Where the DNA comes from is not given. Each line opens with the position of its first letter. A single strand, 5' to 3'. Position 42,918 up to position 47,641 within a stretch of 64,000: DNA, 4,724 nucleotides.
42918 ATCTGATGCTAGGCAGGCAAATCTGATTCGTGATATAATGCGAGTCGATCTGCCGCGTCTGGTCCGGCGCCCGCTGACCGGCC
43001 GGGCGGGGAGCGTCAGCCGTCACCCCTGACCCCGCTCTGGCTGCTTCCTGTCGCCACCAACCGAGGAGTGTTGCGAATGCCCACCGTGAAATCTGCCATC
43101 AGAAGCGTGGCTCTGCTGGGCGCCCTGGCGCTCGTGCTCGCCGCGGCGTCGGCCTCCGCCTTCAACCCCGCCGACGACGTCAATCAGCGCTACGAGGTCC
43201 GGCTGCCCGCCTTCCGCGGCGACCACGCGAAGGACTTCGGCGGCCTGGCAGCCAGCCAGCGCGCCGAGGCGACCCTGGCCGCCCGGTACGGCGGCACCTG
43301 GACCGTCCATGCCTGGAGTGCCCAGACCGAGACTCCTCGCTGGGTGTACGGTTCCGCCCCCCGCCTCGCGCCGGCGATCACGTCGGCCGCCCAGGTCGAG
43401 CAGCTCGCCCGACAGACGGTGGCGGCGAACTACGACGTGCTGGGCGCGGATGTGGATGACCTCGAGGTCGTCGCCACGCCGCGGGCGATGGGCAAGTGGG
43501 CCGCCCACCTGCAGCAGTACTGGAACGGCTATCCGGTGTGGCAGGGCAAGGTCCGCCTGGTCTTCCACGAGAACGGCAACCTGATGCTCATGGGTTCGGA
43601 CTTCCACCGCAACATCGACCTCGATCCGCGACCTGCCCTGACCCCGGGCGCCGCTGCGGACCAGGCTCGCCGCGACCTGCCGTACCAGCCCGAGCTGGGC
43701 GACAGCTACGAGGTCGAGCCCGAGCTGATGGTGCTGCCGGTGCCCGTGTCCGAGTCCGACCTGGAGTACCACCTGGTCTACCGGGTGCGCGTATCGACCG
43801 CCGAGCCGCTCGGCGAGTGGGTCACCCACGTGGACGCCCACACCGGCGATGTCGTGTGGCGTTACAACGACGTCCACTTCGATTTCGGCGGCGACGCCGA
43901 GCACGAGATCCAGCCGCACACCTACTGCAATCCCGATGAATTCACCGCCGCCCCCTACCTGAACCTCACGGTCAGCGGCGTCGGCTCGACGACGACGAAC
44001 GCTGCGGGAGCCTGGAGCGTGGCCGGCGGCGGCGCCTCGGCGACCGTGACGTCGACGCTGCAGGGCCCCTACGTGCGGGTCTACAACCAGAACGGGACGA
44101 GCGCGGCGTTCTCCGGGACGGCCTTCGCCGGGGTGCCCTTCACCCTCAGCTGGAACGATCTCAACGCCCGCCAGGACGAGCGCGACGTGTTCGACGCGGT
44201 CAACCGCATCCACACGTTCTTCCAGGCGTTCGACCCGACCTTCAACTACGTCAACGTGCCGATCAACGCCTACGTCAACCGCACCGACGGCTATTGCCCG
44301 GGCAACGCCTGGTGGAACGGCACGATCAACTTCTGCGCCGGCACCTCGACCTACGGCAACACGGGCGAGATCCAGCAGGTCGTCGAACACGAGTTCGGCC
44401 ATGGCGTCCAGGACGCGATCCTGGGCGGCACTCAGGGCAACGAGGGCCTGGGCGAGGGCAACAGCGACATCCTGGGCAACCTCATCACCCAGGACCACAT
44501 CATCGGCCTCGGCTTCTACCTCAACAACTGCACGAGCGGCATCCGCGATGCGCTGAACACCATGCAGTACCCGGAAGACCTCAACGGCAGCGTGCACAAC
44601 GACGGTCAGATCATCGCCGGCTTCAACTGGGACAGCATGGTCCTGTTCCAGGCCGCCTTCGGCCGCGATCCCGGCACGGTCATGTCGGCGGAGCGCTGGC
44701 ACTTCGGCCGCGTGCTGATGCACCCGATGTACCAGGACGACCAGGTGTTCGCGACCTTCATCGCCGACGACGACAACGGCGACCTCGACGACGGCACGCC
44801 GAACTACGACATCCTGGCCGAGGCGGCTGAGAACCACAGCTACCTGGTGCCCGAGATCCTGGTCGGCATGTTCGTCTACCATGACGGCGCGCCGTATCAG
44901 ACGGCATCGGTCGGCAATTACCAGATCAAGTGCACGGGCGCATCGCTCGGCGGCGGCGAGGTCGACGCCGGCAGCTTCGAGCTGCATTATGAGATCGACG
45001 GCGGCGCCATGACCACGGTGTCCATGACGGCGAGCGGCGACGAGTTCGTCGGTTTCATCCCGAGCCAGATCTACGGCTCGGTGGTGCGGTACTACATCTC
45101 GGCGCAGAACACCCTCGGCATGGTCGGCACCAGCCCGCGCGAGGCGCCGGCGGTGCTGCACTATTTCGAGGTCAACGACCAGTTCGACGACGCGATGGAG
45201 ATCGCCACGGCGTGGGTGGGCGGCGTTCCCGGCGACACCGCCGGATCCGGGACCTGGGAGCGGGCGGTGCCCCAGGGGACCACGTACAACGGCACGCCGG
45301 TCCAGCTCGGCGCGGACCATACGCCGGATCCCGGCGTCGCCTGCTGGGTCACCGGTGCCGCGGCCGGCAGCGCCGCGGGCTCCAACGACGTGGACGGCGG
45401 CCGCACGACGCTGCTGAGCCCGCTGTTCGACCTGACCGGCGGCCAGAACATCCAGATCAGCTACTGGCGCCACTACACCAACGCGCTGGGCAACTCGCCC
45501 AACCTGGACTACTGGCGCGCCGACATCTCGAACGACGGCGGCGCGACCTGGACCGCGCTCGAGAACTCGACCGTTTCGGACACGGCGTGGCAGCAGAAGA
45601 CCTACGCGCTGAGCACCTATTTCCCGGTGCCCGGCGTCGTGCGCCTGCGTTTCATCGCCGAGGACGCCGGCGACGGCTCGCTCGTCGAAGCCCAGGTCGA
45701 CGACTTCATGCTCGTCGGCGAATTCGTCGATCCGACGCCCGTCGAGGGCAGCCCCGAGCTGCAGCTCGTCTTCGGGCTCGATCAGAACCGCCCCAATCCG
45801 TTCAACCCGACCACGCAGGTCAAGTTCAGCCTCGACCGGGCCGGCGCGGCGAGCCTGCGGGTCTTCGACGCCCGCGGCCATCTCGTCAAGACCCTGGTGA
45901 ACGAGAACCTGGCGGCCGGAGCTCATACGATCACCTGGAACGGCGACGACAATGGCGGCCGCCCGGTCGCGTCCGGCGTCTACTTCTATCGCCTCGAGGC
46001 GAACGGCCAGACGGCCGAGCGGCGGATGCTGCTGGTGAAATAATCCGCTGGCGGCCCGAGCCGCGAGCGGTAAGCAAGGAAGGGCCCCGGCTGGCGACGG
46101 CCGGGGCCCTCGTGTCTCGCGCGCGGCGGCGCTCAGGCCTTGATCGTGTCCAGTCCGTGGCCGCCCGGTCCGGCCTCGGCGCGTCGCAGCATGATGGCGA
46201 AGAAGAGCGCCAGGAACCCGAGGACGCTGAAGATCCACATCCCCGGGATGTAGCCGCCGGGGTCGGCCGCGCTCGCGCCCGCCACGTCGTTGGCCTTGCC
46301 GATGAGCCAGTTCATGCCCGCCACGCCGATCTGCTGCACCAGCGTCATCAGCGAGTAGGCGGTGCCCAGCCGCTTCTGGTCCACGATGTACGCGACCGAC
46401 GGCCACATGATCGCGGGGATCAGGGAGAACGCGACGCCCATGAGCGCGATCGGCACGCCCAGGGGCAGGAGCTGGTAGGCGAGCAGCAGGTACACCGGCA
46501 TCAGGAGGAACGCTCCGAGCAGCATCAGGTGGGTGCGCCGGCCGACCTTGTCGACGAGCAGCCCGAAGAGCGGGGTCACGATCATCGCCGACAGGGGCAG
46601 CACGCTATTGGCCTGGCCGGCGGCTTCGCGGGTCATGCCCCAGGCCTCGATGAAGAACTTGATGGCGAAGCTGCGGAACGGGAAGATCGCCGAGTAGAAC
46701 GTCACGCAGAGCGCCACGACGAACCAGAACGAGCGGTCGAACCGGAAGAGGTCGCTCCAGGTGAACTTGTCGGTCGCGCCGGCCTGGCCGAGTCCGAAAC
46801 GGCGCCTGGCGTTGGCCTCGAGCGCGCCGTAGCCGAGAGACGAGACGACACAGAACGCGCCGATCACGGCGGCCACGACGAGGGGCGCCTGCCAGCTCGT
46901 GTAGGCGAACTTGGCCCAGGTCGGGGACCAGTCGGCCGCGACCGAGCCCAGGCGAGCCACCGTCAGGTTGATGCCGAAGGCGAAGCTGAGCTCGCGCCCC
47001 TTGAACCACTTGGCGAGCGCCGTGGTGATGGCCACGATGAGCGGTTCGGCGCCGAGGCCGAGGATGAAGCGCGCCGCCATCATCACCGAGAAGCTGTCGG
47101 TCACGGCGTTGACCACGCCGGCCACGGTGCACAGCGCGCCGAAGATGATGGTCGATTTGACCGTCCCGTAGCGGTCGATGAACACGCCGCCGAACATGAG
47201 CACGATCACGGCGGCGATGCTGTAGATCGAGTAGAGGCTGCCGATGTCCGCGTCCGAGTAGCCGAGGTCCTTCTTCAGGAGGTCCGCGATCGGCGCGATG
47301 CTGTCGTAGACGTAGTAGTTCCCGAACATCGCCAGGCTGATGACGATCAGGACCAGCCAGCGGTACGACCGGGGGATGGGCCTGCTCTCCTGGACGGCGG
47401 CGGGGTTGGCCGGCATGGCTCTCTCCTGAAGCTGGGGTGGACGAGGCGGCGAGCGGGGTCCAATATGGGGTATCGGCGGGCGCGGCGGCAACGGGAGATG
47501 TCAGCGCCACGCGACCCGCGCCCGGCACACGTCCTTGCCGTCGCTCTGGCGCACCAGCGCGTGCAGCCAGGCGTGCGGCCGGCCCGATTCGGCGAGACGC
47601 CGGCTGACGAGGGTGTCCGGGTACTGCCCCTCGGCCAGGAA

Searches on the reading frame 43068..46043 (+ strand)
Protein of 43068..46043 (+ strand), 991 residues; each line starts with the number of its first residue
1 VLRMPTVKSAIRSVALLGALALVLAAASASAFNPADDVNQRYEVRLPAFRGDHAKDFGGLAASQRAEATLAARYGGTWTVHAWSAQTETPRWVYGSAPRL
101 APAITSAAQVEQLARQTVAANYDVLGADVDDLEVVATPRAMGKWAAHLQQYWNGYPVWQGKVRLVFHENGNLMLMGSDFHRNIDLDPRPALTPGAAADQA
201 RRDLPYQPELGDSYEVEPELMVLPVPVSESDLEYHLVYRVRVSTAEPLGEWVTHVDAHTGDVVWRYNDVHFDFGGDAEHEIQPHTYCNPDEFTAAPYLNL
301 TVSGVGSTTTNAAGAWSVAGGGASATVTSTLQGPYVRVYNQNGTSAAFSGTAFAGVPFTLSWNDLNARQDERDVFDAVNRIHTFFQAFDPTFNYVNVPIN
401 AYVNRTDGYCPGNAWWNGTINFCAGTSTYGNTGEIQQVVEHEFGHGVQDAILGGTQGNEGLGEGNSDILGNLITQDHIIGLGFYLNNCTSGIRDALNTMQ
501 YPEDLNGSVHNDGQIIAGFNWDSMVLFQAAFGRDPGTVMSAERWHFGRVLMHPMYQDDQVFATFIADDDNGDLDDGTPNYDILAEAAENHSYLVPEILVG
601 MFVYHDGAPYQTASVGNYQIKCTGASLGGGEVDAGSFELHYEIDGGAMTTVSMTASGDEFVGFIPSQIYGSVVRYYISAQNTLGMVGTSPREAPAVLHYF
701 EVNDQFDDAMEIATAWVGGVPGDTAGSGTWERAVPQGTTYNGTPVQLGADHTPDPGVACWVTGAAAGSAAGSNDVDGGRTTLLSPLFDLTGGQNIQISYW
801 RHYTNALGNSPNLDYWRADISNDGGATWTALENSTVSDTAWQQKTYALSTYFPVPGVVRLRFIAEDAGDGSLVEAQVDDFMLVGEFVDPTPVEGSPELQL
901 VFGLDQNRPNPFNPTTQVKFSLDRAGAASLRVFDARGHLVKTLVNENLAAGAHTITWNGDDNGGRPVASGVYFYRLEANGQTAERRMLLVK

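Call 66: search_protein_families(library=pfam, proteins=[window:43068-46043:+], max_evalue=0.00001)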
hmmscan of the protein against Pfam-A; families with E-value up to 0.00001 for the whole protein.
window:43068-46043:+ (991 aa): 1 family
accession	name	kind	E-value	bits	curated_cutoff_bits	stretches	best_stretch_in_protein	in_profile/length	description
PF13860.13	FlgD_ig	-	5.9e-11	42.6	27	1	917-979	11-76/79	FlgD Ig-like domain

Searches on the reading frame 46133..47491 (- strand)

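Call 66: search_protein_families(library=pfam, proteins=[window:46133-47491:-], max_evalue=0.00001)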
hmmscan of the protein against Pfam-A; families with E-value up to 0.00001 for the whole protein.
window:46133-47491:- (452 aa): 3 families
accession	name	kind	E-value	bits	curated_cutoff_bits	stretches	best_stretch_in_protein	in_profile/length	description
PF07690.21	MFS_1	-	4.7e-44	151.2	33.4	2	52-390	2-343/347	Major Facilitator Superfamily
PF01306.25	LacY_symp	-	1.7e-06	27.5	24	0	249-343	10-97/413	LacY proton/sugar symporter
PF12832.13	MFS_1_like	-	2.1e-06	27.5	25.2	0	268-351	17-94/373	MFS_1 like family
